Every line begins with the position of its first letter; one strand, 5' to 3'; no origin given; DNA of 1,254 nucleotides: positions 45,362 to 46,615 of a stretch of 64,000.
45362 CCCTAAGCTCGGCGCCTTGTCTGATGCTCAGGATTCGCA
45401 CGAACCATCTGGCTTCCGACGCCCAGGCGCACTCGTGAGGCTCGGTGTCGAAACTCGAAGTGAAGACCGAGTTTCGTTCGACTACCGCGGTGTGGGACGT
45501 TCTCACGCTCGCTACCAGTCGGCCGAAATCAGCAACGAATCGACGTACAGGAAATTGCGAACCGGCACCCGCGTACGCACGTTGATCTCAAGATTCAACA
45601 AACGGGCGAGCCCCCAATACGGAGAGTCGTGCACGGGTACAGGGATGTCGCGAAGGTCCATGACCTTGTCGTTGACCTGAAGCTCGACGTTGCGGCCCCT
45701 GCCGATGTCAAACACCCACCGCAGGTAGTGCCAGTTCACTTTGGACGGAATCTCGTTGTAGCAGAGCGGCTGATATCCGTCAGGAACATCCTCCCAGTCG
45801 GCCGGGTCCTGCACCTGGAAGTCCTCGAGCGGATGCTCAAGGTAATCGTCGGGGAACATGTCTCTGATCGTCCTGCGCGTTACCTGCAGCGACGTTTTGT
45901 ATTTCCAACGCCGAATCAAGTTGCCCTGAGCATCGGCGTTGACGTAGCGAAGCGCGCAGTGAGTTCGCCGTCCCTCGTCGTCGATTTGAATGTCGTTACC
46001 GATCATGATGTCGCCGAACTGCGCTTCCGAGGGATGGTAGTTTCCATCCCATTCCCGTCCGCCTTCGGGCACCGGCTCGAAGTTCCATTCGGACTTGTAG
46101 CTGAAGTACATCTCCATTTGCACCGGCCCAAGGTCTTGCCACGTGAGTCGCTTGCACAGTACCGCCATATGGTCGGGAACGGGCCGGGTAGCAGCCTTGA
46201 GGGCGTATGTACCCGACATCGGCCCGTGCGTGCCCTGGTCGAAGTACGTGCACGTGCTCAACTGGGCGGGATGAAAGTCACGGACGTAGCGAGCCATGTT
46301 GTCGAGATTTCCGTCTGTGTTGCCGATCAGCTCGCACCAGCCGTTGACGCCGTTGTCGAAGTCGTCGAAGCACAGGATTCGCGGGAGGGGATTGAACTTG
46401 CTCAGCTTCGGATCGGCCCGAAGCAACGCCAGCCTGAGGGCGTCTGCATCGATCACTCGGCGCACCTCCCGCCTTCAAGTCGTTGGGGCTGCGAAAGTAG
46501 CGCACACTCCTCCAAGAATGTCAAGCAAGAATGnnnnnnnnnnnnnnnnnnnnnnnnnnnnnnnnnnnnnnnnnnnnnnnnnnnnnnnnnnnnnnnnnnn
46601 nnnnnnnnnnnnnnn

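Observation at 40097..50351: Sulfatase-flanked sugar ABC importer locus with reductase and dehydratase: candidate sulfated-sugar catabolic module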

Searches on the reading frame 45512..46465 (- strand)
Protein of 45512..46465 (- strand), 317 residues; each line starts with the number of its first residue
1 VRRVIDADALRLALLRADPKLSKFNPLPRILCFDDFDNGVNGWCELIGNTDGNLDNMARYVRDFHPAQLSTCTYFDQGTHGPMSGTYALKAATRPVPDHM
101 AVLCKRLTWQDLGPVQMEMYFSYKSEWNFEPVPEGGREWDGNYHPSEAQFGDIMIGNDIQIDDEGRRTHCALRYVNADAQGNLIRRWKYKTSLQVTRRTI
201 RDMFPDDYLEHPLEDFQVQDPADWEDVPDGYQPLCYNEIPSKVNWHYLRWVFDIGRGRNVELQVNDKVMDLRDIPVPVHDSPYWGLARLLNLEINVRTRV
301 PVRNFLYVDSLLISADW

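Call 3: search_protein_families(library=pfam, proteins=[window:45512-46465:-])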
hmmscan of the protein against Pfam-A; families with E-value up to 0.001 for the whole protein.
window:45512-46465:- (317 aa): 1 family
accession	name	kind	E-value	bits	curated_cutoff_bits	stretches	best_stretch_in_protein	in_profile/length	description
PF20562.5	DUF6772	-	3.4e-109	364.9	27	1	13-317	3-284/284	Domain of unknown function (DUF6772)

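Call 4: search_protein_families(library=ncbifam, proteins=[window:45512-46465:-])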
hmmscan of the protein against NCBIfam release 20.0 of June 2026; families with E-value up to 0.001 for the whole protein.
window:45512-46465:- (317 aa): 0 families

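Call 12: find_encoding_contigs(protein=window:45512-46465:-, flank=10000, max_places=6)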
Protein window:45512-46465:- (317 aa): no gene with exactly this product is on record in the collection.

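Call 13: find_homologous_proteins(query=window:45512-46465:-)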
Query window:45512-46465:- (317 aa): 697 proteins with E <= 0.001 among 2619 candidates; the best 120 are listed.
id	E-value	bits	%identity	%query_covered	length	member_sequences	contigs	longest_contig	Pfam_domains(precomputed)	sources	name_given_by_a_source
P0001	4.4e-210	715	95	99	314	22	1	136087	PF20562.6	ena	-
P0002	2.1e-144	499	69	98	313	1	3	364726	PF20562.6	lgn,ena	-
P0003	6.8e-126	438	59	97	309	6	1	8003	PF20562.6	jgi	jgi:hypothetical protein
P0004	4.1e-125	436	60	98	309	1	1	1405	PF20562.6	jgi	jgi:hypothetical protein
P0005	5.9e-124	432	58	99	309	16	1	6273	PF20562.6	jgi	jgi:hypothetical protein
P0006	4.0e-122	426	60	98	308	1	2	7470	PF20562.6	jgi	jgi:hypothetical protein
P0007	1.2e-121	424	60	98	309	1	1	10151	PF20562.6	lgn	-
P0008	1.4e-121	424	60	98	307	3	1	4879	PF20562.6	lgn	-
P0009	1.7e-121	424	59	98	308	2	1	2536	PF20562.6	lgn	-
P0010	3.8e-121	423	59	99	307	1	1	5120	PF20562.6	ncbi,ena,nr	ncbi:MAG: hypothetical protein M0Z94_19945 [Dehalococcoidales bacterium]|nr:hypothetical protein [De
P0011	2.5e-120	420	59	98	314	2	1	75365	PF20562.6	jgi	-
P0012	6.5e-120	418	58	100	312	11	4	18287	PF20562.6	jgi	jgi:hypothetical protein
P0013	2.9e-119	416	59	99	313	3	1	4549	PF20562.6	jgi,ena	-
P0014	3.2e-119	416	58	99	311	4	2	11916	PF20562.6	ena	-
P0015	8.1e-119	415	58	98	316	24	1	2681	PF20562.6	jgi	jgi:hypothetical protein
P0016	9.1e-119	415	61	97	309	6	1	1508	PF20562.6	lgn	-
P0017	9.5e-119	415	58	99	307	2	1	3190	PF20562.6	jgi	jgi:hypothetical protein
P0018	1.5e-118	414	57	99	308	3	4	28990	PF20562.6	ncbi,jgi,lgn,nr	ncbi:MAG: hypothetical protein FJW26_02080 [Acidimicrobiia bacterium]|nr:hypothetical protein [Acidi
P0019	2.5e-118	413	58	100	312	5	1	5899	PF20562.6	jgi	jgi:hypothetical protein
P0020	2.7e-118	413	59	98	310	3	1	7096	PF20562.6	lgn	-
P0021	3.4e-118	413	87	64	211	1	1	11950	PF20562.6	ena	-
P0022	5.9e-118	412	58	99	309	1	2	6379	PF20562.6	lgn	-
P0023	2.1e-117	410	57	99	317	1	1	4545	PF20562.6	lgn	-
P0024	2.2e-117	410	57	99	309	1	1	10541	PF20562.6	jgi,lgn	jgi:hypothetical protein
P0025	3.6e-117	409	59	98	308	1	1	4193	PF20562.6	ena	-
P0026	3.6e-117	409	59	98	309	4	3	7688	PF20562.6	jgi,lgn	jgi:hypothetical protein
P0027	6.1e-117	409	59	96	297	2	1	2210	PF20562.6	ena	-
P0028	8.2e-117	408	59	98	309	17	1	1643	PF20562.6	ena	-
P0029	9.2e-117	408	58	99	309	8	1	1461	PF20562.6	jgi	jgi:hypothetical protein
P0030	1.1e-116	408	59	98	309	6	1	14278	PF20562.6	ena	-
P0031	1.3e-116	408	57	99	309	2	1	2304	PF20562.6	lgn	-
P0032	1.4e-116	408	58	98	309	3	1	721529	PF20562.6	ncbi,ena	-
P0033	2.3e-116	407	58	97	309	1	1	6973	PF20562.6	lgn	-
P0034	2.6e-116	407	58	99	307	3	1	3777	PF20562.6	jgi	jgi:hypothetical protein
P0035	4.7e-116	406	56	100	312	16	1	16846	PF20562.6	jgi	jgi:hypothetical protein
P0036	9.7e-116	405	58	99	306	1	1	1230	PF20562.6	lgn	-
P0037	3.9e-115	403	56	99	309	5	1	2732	PF20562.6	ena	-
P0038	4.1e-115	403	58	98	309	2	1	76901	PF20562.6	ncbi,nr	ncbi:MAG: hypothetical protein IT305_26635 [Chloroflexi bacterium]|nr:hypothetical protein [Chlorofl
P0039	1.2e-114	401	58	96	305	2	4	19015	PF20562.6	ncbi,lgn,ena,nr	ncbi:MAG: hypothetical protein CMJ18_24260 [Phycisphaeraceae bacterium]|nr:hypothetical protein [Phy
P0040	1.3e-114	401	57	98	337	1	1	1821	PF20562.6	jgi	jgi:hypothetical protein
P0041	1.5e-114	401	56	98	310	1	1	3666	PF20562.6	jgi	-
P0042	2.0e-114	400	58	98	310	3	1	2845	PF20562.6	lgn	-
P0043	2.3e-114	400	56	99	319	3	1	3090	PF20562.6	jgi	jgi:hypothetical protein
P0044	3.1e-114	400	58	98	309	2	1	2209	PF20562.6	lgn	-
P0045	3.9e-114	399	58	98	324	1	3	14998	PF20562.6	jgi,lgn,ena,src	-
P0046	5.8e-114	399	56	99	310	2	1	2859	PF20562.6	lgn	-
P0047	6.4e-114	399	57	97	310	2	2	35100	PF20562.6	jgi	jgi:hypothetical protein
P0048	6.7e-114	399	58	97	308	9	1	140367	PF20562.6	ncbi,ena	-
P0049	6.8e-114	399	58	96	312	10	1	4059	PF20562.6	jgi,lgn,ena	-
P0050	7.5e-114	399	56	98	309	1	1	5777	PF20562.6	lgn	-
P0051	1.1e-113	398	58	94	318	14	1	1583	PF20562.6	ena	-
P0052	1.4e-113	398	57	97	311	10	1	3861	PF20562.6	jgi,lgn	-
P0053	3.2e-113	396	58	98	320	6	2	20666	PF20562.6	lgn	-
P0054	3.7e-113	396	58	95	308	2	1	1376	PF20562.6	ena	-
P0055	4.5e-113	396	57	98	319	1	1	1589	PF20562.6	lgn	-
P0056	6.0e-113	396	58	97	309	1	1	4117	PF20562.6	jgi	jgi:hypothetical protein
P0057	6.4e-113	395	57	97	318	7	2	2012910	PF20562.6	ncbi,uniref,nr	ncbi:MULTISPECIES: DUF6772 family protein [unclassified Chelatococcus]|uniref:DUF6772 family protein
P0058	8.3e-113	395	57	99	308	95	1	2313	PF20562.6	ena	-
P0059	9.6e-113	395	57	99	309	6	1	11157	PF20562.6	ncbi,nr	ncbi:MAG: hypothetical protein EA384_07850 [Spirochaetaceae bacterium]|nr:MAG: hypothetical protein 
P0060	1.1e-112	395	56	95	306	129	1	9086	PF20562.6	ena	-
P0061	1.2e-112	395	58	99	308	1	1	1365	PF20562.6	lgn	-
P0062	1.2e-112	395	58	99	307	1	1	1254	PF20562.6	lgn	-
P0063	2.7e-112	393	55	98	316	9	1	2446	PF20562.6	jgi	jgi:hypothetical protein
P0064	3.0e-112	393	57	96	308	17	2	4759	PF20562.6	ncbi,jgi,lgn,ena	-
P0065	4.2e-112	393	56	98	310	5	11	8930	PF20562.6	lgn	-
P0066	4.4e-112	393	56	97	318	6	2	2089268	PF20562.6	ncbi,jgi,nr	ncbi:conserved hypothetical protein [Hyphomicrobiales bacterium]|jgi:hypothetical protein|nr:conserv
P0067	6.9e-112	392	55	98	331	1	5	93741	PF20562.6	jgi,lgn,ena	jgi:hypothetical protein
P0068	7.9e-112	392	56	99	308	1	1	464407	PF20562.6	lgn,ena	-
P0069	2.4e-111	390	57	95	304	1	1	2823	PF20562.6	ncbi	-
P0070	5.8e-111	389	58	97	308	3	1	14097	PF20562.6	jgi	jgi:hypothetical protein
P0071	7.8e-111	389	55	100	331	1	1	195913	PF20562.6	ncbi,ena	-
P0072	8.9e-111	388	54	100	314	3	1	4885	PF20562.6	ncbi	ncbi:MAG: DUF6772 family protein [Thermomicrobiales bacterium]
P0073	9.8e-111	388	56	98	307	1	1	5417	PF20562.6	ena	-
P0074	1.4e-110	388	57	98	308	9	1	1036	PF20562.6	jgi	-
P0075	1.6e-110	388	55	98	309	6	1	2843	PF20562.6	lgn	-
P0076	1.9e-110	387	56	97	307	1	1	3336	PF20562.6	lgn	-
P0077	5.4e-110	386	58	94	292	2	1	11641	PF20562.6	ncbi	ncbi:MAG: DUF6772 family protein [Candidatus Solibacter sp.]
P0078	6.7e-110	386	56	98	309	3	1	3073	PF20562.6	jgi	jgi:hypothetical protein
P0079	6.8e-110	386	56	95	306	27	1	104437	PF20562.6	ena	-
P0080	9.7e-110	385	57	99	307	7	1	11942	PF20562.6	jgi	-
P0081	1.1e-109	385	56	99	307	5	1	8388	PF20562.6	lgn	-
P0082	1.2e-109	385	55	95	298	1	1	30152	PF20562.6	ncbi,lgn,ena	-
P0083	1.4e-109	384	56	99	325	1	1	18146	PF20562.6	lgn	-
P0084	2.6e-109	384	57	98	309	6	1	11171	PF20562.6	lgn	-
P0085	2.6e-109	384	58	98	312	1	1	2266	PF20562.6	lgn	-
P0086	3.0e-109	383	57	97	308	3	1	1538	PF20562.6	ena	-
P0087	3.3e-109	383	55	98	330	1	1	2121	PF20562.6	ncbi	-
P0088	5.3e-109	383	58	96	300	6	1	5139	PF20562.6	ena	-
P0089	6.4e-109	382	56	97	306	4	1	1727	PF20562.6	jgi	jgi:hypothetical protein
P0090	8.3e-109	382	56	97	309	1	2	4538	PF20562.6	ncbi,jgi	jgi:hypothetical protein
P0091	8.8e-109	382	56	99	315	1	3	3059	PF20562.6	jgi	jgi:hypothetical protein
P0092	8.8e-109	382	56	99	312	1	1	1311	PF20562.6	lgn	-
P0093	9.1e-109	382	56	96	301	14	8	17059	PF20562.6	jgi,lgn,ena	-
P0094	1.0e-108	382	54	97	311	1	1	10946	PF20562.6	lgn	-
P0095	1.5e-108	381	56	99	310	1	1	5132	PF20562.6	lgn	-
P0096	2.0e-108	381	54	98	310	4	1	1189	PF20562.6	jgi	jgi:hypothetical protein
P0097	2.3e-108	381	57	99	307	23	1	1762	PF20562.6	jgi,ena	-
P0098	2.5e-108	380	58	96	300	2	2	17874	PF20562.6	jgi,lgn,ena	-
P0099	2.8e-108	380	57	96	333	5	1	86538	PF20562.6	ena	-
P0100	2.8e-108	380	54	99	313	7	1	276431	PF20562.6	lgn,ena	-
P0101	2.8e-108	380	55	98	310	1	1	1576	PF20562.6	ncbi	-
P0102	2.9e-108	380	56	98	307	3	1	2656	PF20562.6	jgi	jgi:hypothetical protein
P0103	3.4e-108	380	57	98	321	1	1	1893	PF20562.6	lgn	-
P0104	1.1e-107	378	57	98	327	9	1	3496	PF20562.6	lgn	-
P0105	1.2e-107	378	55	96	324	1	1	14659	PF20562.6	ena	-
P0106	1.4e-107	378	55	97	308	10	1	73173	PF20562.6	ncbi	-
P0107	1.8e-107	378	54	97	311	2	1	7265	PF20562.6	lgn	-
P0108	1.9e-107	377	55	96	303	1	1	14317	PF20562.6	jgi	jgi:hypothetical protein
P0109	3.4e-107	377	57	96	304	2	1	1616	PF20562.6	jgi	jgi:hypothetical protein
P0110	3.9e-107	376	56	97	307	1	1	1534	PF20562.6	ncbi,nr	ncbi:MAG: hypothetical protein GY953_19695 [bacterium]|nr:hypothetical protein [bacterium]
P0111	4.6e-107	376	55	95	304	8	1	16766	PF20562.6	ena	-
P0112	4.8e-107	376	54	97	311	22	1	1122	PF20562.6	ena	-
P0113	5.2e-107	376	56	98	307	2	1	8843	PF20562.6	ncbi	ncbi:MAG: DUF6772 family protein [Lentisphaeria bacterium]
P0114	6.6e-107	376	56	96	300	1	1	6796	PF20562.6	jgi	-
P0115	1.2e-106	375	54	98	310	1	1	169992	PF20562.6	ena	-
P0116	1.4e-106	375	56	97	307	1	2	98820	PF20562.6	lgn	-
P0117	1.5e-106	375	58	96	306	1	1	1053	PF20562.6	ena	-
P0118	1.5e-106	374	54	98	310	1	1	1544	PF20562.6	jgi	jgi:hypothetical protein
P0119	1.6e-106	374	55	99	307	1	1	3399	PF20562.6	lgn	-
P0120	2.4e-106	374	55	95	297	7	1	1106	PF20562.6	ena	-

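Call 14: find_encoding_contigs(protein=P0001, flank=10000, max_places=2)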
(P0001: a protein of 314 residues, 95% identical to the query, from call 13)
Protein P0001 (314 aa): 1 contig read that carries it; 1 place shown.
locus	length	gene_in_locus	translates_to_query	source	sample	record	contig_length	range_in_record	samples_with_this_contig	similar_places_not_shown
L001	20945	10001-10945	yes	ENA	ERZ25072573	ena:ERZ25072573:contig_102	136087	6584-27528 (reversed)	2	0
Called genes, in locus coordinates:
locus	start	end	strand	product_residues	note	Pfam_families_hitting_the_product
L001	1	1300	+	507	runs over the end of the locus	PF01547:SBP_bac_1, PF13416:SBP_bac_8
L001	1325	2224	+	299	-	PF00528:BPD_transp_1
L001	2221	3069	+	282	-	PF00528:BPD_transp_1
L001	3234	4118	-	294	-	PF05721:PhyH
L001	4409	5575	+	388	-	PF05935:Arylsulfotrans (weak), PF14269:Arylsulfotran_2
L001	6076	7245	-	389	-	PF02746:MR_MLE_N, PF13378:MR_MLE_C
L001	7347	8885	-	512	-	PF00884:Sulfatase, PF01663:Phosphodiest (faint), PF16347:SGSH_C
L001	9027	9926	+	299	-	PF02826:2-Hacid_dh_C (weak), PF03446:NAD_binding_2, PF03807:F420_oxidored, PF14833:NAD_binding_11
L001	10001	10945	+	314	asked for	PF20562:DUF6772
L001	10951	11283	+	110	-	-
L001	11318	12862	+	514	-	PF01547:SBP_bac_1, PF13416:SBP_bac_8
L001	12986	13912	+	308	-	PF00528:BPD_transp_1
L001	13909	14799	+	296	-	PF00528:BPD_transp_1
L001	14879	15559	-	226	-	-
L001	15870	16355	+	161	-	PF16347:SGSH_C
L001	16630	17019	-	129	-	PF00206:Lyase_1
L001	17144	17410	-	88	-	PF00206:Lyase_1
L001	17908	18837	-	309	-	PF00056:Ldh_1_N, PF02866:Ldh_1_C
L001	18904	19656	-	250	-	PF13085:Fer2_3, PF00111:Fer2 (weak)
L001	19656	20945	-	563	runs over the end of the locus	PF00890:FAD_binding_2, PF03486:HI0933_like (faint), PF07992:Pyr_redox_2 (faint), PF12831:FAD_oxidored (faint), PF02910:Succ_DH_flav_C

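Call 15: find_encoding_contigs(protein=P0057, flank=10000, max_places=2)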
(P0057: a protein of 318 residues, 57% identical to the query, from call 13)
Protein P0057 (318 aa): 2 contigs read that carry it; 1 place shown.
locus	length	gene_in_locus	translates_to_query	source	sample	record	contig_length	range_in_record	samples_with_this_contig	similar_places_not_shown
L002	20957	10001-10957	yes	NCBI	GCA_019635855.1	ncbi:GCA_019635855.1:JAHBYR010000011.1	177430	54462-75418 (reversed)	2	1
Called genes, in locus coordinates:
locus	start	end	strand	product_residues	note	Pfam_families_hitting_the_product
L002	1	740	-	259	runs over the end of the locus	PF00106:adh_short, PF08659:KR, PF23441:SDR, PF13561:adh_short_C2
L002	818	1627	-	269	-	PF00378:ECH_1, PF16113:ECH_2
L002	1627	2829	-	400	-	PF00108:Thiolase_N, PF00109:ketoacyl-synt (weak), PF02803:Thiolase_C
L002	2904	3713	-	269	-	PF00378:ECH_1, PF16113:ECH_2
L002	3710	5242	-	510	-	PF00501:AMP-binding, PF13193:AMP-binding_C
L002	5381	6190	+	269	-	PF09339:HTH_IclR, PF13412:HTH_24 (faint), PF01614:IclR_C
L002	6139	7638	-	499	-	PF02737:3HCDH_N, PF00725:3HCDH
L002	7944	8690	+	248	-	PF00378:ECH_1, PF16113:ECH_2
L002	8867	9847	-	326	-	PF00356:LacI, PF00532:Peripla_BP_1, PF13407:Peripla_BP_4, PF13377:Peripla_BP_3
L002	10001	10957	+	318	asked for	PF20562:DUF6772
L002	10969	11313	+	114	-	PF19912:DUF6385 (weak)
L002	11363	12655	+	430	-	PF01547:SBP_bac_1, PF13416:SBP_bac_8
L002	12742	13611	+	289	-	PF00528:BPD_transp_1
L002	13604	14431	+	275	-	PF00528:BPD_transp_1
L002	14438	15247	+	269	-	PF00106:adh_short, PF08659:KR, PF13561:adh_short_C2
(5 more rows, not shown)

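Call 16: find_encoding_contigs(protein=P0039, flank=10000, max_places=2)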
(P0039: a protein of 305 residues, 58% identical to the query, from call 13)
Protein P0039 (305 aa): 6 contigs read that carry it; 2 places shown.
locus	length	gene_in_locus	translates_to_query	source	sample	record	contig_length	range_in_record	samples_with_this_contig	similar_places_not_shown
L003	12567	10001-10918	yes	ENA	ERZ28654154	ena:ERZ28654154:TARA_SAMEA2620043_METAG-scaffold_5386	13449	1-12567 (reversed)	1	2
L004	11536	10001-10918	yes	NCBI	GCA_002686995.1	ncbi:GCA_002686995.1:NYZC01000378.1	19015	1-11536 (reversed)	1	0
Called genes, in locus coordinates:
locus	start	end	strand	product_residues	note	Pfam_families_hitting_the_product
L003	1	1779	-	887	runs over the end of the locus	?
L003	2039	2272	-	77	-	-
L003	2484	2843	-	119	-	PF08755:YccV-like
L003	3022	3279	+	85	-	PF00076:RRM_1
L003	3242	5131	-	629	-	PF01964:ThiC_Rad_SAM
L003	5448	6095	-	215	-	PF21982:RecX_HTH1, PF21981:RecX_HTH3 (weak)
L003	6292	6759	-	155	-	PF01967:MoaC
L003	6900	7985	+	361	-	PF02317:Octopine_DH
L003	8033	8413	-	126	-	PF22751:DUF488-N3a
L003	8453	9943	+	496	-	PF01266:DAO, PF16901:DAO_C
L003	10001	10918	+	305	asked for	PF20562:DUF6772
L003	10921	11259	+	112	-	-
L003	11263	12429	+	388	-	PF00248:Aldo_ket_red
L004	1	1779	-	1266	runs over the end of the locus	PF04563:RNA_pol_Rpb2_1 (weak), PF04561:RNA_pol_Rpb2_2, PF04565:RNA_pol_Rpb2_3, PF10385:RNA_pol_Rpb2_45, PF00562:RNA_pol_Rpb2_6, PF04560:RNA_pol_Rpb2_7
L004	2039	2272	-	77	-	-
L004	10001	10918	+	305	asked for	PF20562:DUF6772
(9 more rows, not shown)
